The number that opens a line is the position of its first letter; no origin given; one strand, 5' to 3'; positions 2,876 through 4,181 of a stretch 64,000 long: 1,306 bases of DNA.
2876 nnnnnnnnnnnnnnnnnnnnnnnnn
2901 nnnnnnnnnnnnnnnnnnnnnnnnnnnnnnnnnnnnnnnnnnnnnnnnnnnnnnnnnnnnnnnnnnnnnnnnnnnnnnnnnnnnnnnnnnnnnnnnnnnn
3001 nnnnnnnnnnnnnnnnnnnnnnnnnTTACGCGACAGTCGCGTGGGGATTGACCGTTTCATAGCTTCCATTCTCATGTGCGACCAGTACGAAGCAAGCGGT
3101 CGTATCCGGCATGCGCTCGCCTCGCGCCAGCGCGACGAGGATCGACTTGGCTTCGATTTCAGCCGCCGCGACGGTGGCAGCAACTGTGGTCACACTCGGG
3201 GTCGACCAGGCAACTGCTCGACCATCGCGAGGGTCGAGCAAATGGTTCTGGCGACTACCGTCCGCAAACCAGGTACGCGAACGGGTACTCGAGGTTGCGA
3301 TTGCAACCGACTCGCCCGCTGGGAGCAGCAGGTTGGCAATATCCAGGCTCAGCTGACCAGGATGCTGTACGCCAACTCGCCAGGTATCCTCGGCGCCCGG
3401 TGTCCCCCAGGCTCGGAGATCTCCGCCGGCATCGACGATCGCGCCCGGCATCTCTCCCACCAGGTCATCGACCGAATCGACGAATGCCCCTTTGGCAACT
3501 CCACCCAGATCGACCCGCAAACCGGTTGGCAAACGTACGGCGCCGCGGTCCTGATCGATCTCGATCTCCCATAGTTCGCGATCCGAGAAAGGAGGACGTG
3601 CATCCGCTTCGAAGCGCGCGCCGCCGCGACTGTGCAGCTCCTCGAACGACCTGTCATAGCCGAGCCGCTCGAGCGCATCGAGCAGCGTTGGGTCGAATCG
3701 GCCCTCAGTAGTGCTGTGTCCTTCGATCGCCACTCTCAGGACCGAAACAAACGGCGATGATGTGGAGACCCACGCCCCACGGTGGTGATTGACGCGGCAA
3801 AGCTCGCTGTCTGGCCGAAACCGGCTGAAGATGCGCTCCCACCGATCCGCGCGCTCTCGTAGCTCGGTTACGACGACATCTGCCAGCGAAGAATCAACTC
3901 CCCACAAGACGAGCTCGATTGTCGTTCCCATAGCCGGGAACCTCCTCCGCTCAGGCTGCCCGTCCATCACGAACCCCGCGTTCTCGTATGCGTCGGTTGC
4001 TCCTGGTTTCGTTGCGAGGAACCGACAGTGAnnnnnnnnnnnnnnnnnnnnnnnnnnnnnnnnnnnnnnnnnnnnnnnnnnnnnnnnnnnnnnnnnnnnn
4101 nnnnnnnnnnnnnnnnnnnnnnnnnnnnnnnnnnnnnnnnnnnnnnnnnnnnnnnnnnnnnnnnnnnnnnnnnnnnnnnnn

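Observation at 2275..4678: ApbE + di-haem FRD/MsrQ-like protein + two-component operon with no recognisable flavinylation acceptor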

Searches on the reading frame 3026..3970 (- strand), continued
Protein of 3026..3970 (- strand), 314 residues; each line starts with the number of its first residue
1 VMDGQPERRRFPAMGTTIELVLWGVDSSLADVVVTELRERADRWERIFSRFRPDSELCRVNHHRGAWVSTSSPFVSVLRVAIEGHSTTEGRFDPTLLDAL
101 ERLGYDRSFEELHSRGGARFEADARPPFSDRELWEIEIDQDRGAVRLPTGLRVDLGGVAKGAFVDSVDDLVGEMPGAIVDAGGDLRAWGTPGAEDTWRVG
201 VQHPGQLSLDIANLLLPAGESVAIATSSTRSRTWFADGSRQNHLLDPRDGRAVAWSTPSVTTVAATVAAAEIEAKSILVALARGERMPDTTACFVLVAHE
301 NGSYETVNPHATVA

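Call 28: search_solved_structures(query=window:3029-3970:-, max_evalue=0.00001, show_alignments=3)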
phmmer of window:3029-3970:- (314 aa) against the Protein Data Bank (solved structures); distinct sequences matched with E-value up to 0.00001: 13.
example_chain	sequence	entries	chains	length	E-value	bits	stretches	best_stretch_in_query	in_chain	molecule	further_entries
1vrm_A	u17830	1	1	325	2e-21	80.1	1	10-271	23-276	hypothetical protein TM1553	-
3pnd_A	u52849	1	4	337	2.8e-16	63.1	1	13-272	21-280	Thiamine biosynthesis lipoprotein ApbE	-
6nxi_A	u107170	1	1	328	6.6e-16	61.9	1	12-287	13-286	FAD:protein FMN transferase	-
6nxj_A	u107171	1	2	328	1.6e-14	57.4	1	12-287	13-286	FAD:protein FMN transferase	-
4xgw_A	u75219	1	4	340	9e-13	51.6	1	13-278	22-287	FAD:protein FMN transferase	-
2o18_A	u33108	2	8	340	3.3e-12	49.8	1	13-278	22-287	Thiamine biosynthesis lipoprotein apbE | FAD:protein FMN transferase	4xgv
4xgx_A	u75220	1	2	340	2.3e-11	47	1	13-278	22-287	FAD:protein FMN transferase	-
7esa_A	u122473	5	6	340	2.5e-10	43.6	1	5-252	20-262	FAD:protein FMN transferase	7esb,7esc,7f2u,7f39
5mgy_H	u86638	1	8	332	7.7e-10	42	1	11-288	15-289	FAD:protein FMN transferase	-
4xdt_A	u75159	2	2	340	8.2e-10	41.9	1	41-269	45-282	FAD:protein FMN transferase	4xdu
4xdr_A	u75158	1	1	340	3.9e-09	39.7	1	41-266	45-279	FAD:protein FMN transferase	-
4ifu_A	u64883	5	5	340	5.5e-09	39.2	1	41-269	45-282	FAD:protein FMN transferase | Thiamine biosynthesis lipoprotein ApbE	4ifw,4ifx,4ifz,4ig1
7mgt_A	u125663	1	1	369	7.1e-09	38.8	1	41-268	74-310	FAD:protein FMN transferase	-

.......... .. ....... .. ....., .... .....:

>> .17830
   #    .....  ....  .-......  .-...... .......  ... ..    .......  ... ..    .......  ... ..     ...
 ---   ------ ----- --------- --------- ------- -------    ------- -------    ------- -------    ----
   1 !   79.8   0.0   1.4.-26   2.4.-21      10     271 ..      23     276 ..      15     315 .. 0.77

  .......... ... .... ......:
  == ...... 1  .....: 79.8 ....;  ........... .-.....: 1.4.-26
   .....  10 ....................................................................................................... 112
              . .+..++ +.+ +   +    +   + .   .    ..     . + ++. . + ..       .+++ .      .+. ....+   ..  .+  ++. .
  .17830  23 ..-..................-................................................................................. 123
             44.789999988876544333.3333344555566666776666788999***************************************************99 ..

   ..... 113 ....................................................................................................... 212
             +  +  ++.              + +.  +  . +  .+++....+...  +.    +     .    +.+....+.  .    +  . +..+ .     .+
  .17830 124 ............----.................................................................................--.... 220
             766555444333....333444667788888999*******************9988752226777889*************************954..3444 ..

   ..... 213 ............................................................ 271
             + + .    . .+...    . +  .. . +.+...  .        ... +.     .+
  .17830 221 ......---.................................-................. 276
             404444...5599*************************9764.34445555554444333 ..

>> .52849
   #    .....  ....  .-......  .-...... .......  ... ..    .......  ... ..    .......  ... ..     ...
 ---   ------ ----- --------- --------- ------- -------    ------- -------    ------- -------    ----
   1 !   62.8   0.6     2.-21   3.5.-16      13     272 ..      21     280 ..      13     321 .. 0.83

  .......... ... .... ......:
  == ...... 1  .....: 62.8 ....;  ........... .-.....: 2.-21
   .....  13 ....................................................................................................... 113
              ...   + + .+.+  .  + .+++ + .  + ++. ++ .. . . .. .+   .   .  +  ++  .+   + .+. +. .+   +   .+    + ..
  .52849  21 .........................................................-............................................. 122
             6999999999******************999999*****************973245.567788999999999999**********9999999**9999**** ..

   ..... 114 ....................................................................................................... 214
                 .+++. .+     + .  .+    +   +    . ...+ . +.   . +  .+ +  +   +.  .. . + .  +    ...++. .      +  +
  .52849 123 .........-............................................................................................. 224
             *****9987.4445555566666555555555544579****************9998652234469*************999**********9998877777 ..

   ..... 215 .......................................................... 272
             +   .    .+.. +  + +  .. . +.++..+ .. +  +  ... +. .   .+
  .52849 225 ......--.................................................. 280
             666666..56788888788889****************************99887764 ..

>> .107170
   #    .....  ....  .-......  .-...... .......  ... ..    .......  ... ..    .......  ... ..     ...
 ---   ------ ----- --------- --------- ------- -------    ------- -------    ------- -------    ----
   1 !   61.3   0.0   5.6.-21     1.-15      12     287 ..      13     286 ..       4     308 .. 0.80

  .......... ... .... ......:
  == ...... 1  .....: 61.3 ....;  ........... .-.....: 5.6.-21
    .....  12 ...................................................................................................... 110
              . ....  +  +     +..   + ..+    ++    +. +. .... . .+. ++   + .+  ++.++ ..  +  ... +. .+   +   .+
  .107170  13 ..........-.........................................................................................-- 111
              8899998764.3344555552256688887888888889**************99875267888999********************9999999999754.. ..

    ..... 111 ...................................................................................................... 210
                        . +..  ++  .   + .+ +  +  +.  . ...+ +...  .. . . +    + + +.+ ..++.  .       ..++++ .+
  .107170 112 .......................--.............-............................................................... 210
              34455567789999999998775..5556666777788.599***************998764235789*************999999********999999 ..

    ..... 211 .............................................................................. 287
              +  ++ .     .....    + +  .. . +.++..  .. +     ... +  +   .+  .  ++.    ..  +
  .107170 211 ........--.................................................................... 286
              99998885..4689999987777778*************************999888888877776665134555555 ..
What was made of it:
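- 3026..3970 (-): ApbE-family FAD:protein FMN transferase, 313-314 aa, with no signal peptide. Ser227, His243 and Glu271 occupy the positions of the Ser/His/Asp triad, and Lys275 replaces the usual Thr. Alignment to PDB entries 1vrm and 6nxi (call 28).
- On ApbE / FAD:protein FMN transferase (PF02424): PDB relatives 1vrm, 3pnd and 6nxi match (call 28).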

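Call 30: find_related_loci(query=A2, collection=genome_contigs, flank=7000)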
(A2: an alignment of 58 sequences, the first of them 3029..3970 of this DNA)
Query A2 (314 aa) in genome_contigs; peptide patterns used: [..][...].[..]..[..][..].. (x = any residue, [..] = any of these).
599 stretches matched a pattern (row limit reached: there are more); 575 encode a relative of the query (tblastn E <= 1e-3); the best 80 are kept; 80 distinct loci.
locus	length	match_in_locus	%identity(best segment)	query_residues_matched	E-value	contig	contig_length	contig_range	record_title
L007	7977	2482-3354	40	11-301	5e-57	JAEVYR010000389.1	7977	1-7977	MAG: Chloroflexota bacterium isolate OH_PBB_14 k127_451449, whole genome shotgun sequence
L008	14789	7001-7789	40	10-279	2e-43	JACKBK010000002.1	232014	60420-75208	MAG: Caldilineae bacterium isolate HK-STAS-CHLO-19 HK-STAS-CHLO-19_2, whole genome shotgun sequence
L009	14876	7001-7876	39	2-300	3e-43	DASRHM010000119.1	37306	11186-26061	MAG TPA_asm: Dehalococcoidia bacterium isolate SMAG_U10084 k141_155715, whole genome shotgun sequence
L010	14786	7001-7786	37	11-279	2e-42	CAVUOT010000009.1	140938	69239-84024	MAG: uncultured Chloroflexia bacterium isolate MFD05942.bin.2.347 genome assembly, contig: contig_47961, whole genome sh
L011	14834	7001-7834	37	11-283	8e-42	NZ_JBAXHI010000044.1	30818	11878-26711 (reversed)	MAG: Candidatus Chlorohelix sp. isolate ELA319 MAG319_44, whole genome shotgun sequence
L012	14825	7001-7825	38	5-279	2e-41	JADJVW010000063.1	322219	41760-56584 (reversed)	MAG: Candidatus Caldilinea saccharophila isolate Hjor_MAXAC.079_sub tig00525692-10-3208510, whole genome shotgun sequenc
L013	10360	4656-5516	37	8-304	1e-41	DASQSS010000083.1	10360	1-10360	MAG TPA_asm: Ktedonobacterales bacterium isolate SMAG_U10915 k141_54725, whole genome shotgun sequence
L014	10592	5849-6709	36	9-288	8e-41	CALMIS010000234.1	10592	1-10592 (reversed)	MAG TPA_asm: uncultured Chloroflexi bacterium isolate SRR2107183_bin.79_CONCOCT_v1.1_MAG genome assembly, contig: ERZ794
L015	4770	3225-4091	37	11-295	5e-40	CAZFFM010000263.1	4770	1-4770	MAG TPA_asm: uncultured Ardenticatenales bacterium isolate binchicken_co172_209 genome assembly, contig: NODE_18356_leng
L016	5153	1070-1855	35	11-279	3e-40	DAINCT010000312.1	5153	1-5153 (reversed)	MAG TPA_asm: Chloroflexota bacterium isolate CTOTU41323 NODE_15197_length_5153_cov_3.623774, whole genome shotgun sequen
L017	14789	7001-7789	38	11-283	2e-40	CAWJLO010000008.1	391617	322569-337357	MAG: uncultured Chloroflexia bacterium isolate MFD02416.bin.1.78 genome assembly, contig: contig_24217, whole genome sho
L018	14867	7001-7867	34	10-309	3e-39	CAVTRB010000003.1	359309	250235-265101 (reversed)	MAG: uncultured Chloroflexia bacterium isolate MFD09603.bin.1.156 genome assembly, contig: contig_20947, whole genome sh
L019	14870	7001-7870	38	8-279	7e-39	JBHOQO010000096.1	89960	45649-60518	MAG: Chloroflexota bacterium isolate A0_19 coassembly_Ak141_97538, whole genome shotgun sequence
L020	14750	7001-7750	40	11-280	9e-39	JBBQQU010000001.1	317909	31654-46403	MAG: Gaiellales bacterium isolate Co_metawrap_1607 Cmw_1607_k141_14411645_length_317909_cov_23.5527, whole genome shotgu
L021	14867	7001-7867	35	10-309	8e-39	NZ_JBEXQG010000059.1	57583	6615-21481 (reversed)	Streptomyces sp. NPDC006385 NPDC006385_281_C6.ctg-0059, whole genome shotgun sequence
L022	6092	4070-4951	37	6-309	2e-38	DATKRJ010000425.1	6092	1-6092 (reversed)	MAG TPA_asm: Thermomicrobiaceae bacterium isolate SMAG_U14025 k141_1214245, whole genome shotgun sequence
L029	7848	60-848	38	9-280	2e-37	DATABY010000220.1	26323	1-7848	MAG TPA_asm: Nocardioidaceae bacterium isolate SMAG_U6710 k141_793115, whole genome shotgun sequence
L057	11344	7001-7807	36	9-275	2e-33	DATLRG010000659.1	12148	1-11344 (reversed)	MAG TPA_asm: Chloroflexota bacterium isolate SMAG_U13898 k141_1252513, whole genome shotgun sequence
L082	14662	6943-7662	36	11-251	2e-30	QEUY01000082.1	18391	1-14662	MAG: Chloroflexi bacterium isolate CFX7 J3_scaffold_5649, whole genome shotgun sequence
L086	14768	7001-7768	34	45-295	1e-29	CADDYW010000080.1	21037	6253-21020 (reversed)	Chloroflexi bacterium isolate 7 genome assembly, contig: NODE_1620_length_21037_cov_15.913869, whole genome shotgun sequ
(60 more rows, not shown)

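Call 34: search_protein_families(library=pfam, proteins=[L022:4977-6035:+, L010:7837-8985:+, L013:5594-6790:+, L021:7885-9432:+, L057:7932-9059:+, L086:7809-9008:+, L017:7891-8991:+, L009:7243-9027:+, L029:956-2743:+, L082:7913-9166:+], max_evalue=0.01)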
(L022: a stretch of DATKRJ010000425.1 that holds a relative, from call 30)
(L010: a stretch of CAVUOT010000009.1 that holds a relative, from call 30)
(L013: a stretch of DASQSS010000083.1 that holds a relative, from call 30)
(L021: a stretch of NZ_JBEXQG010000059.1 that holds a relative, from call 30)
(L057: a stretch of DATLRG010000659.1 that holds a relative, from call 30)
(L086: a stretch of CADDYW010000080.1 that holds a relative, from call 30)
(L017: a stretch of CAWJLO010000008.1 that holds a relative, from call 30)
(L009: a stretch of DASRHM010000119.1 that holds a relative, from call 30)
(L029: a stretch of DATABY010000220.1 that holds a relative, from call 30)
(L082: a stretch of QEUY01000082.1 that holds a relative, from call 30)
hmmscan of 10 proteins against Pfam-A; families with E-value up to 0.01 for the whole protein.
L022:4977-6035:+ (352 aa): 1 family
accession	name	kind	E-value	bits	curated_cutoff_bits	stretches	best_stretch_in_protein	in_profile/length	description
PF01794.25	Ferric_reduct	-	1.1e-05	25.9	28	1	18-138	2-119/121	Ferric reductase like transmembrane component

L010:7837-8985:+ (382 aa): 1 family
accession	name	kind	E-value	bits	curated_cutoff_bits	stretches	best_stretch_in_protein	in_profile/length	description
PF01794.25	Ferric_reduct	-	5.5e-05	23.6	28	1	33-154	1-119/121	Ferric reductase like transmembrane component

L013:5594-6790:+ (398 aa): 1 family
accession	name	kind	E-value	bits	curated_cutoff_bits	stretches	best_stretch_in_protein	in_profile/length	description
PF01794.25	Ferric_reduct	-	8.6e-06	26.3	28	1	16-137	2-120/121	Ferric reductase like transmembrane component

L021:7885-9432:+ (515 aa): 4 families
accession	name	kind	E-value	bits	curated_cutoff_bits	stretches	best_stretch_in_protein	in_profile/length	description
PF00111.32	Fer2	-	3e-10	40.3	21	1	434-506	3-76/77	2Fe-2S iron-sulfur cluster binding domain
PF01794.25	Ferric_reduct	-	4.1e-07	30.5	28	1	36-135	24-120/121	Ferric reductase like transmembrane component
PF00175.26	NAD_binding_1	-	8.5e-06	26.8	22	1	306-351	1-49/109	Oxidoreductase NAD-binding domain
PF22290.1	DmmA-like_N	-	0.00011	23.1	33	1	301-400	18-116/124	Dimethylamine monooxygenase subunit DmmA-like, N-terminal domain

L057:7932-9059:+ (375 aa): 1 family
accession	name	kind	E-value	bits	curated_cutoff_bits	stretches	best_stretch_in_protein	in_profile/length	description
PF01794.25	Ferric_reduct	-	6.2e-08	33.2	28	1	192-314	1-120/121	Ferric reductase like transmembrane component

L086:7809-9008:+ (399 aa): 1 family
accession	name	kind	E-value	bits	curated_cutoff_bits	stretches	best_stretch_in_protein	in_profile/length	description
PF01794.25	Ferric_reduct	-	3.2e-07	30.9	28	1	218-340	1-120/121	Ferric reductase like transmembrane component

L017:7891-8991:+ (366 aa): 1 family
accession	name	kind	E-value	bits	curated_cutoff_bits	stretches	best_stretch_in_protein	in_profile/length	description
PF01794.25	Ferric_reduct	-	1.3e-05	25.7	28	1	12-134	1-120/121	Ferric reductase like transmembrane component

L009:7243-9027:+ (594 aa): 1 family
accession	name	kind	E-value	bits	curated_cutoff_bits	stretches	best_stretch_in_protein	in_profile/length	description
PF01794.25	Ferric_reduct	-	9.9e-07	29.3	28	1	237-359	1-120/121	Ferric reductase like transmembrane component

L029:956-2743:+ (595 aa): 5 families
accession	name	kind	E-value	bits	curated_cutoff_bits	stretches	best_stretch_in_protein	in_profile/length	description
PF00175.26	NAD_binding_1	-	8.7e-18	65.4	22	1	353-456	2-104/109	Oxidoreductase NAD-binding domain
PF00111.32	Fer2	-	9.6e-18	64.3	21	1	512-584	3-77/77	2Fe-2S iron-sulfur cluster binding domain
PF00970.30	FAD_binding_6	-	1.5e-10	41.8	21.1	1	243-338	3-97/99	Oxidoreductase FAD-binding domain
PF01794.25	Ferric_reduct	-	1.5e-07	31.9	28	1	16-135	4-120/121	Ferric reductase like transmembrane component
PF08030.17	NAD_binding_6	-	0.00075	20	22.2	1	349-408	3-69/156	Ferric reductase NAD binding domain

L082:7913-9166:+ (417 aa): 1 family
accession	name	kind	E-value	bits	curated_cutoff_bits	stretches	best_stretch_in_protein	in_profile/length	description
PF01794.25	Ferric_reduct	-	9.2e-05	22.9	28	1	132-229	26-120/121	Ferric reductase like transmembrane component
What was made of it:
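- Tried and rejected: FMN_bind fused to longer FRDs in relatives: Pfam finds only Ferric_reduct, or FAD_binding_6/NAD_binding_1/Fer2 in two actinobacterial loci (call 34).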

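Call 75: find_encoding_contigs(protein=P0086, flank=5000, max_places=1)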
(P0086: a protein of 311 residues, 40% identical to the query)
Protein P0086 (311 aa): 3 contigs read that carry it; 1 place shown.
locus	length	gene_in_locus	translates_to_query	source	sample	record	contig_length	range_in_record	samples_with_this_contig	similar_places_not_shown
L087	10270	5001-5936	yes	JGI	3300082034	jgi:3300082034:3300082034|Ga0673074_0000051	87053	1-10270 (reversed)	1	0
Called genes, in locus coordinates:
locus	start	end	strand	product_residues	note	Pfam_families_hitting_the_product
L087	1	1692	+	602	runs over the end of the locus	PF00005:ABC_tran, PF02463:SMC_N (faint), PF13555:AAA_29 (faint), PF13304:AAA_21 (faint), PF13401:AAA_22 (faint), PF13476:AAA_23 (faint), PF12848:ABC_tran_Xtn, PF00005:ABC_tran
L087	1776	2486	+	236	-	-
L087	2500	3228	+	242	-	PF11967:RecO_N, PF02565:RecO_C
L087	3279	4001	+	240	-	PF01255:Prenyltransf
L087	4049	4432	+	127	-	PF00903:Glyoxalase, PF18029:Glyoxalase_6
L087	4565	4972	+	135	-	-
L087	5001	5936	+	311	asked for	PF02424:ApbE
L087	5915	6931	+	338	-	PF01794:Ferric_reduct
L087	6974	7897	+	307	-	PF13527:Acetyltransf_9 (weak), PF00583:Acetyltransf_1, PF13673:Acetyltransf_10, PF13508:Acetyltransf_7, PF08445:FR47 (weak), PF18014:Acetyltransf_18 (faint)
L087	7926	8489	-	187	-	PF24837:AMIN-like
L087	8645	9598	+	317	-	PF01791:DeoC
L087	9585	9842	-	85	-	-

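Call 76: find_encoding_contigs(protein=P0116, flank=5000, max_places=1)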
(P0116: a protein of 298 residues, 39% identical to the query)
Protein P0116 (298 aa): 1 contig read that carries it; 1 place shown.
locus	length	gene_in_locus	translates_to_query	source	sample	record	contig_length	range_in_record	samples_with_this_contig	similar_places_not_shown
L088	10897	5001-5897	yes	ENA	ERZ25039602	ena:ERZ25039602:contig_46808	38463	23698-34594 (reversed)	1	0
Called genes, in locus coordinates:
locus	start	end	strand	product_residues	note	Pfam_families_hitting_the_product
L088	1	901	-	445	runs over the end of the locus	PF03816:LytR_cpsA_psr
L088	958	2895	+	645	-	PF16177:ACAS_N, PF00501:AMP-binding, PF13193:AMP-binding_C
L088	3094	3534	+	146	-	PF00072:Response_reg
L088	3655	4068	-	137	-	PF00582:Usp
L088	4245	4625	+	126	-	-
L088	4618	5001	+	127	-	-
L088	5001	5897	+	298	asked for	PF02424:ApbE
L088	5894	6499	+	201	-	PF01794:Ferric_reduct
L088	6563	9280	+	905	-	PF13302:Acetyltransf_3, PF00583:Acetyltransf_1, PF13508:Acetyltransf_7 (faint), PF02629:CoA_binding, PF13380:CoA_binding_2, PF13607:Succ_CoA_lig, PF19045:Ligase_CoA_2, PF13549:ATP-grasp_5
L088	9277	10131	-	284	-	PF00582:Usp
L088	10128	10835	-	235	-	PF00571:CBS, PF04972:BON (weak)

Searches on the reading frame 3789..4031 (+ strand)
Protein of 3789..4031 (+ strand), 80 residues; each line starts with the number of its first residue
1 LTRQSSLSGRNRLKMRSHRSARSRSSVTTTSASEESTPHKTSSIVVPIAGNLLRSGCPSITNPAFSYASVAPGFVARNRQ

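Call 84: search_protein_families(library=pfam, proteins=[window:3789-4031:+], max_evalue=1)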
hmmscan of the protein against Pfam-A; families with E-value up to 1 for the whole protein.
window:3789-4031:+ (80 aa): 0 families
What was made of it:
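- Tried and rejected: FMN_bind hidden in another frame: Pfam scans of all ORFs of 50 aa or more on both strands of 3789-4703 found nothing (call 84).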
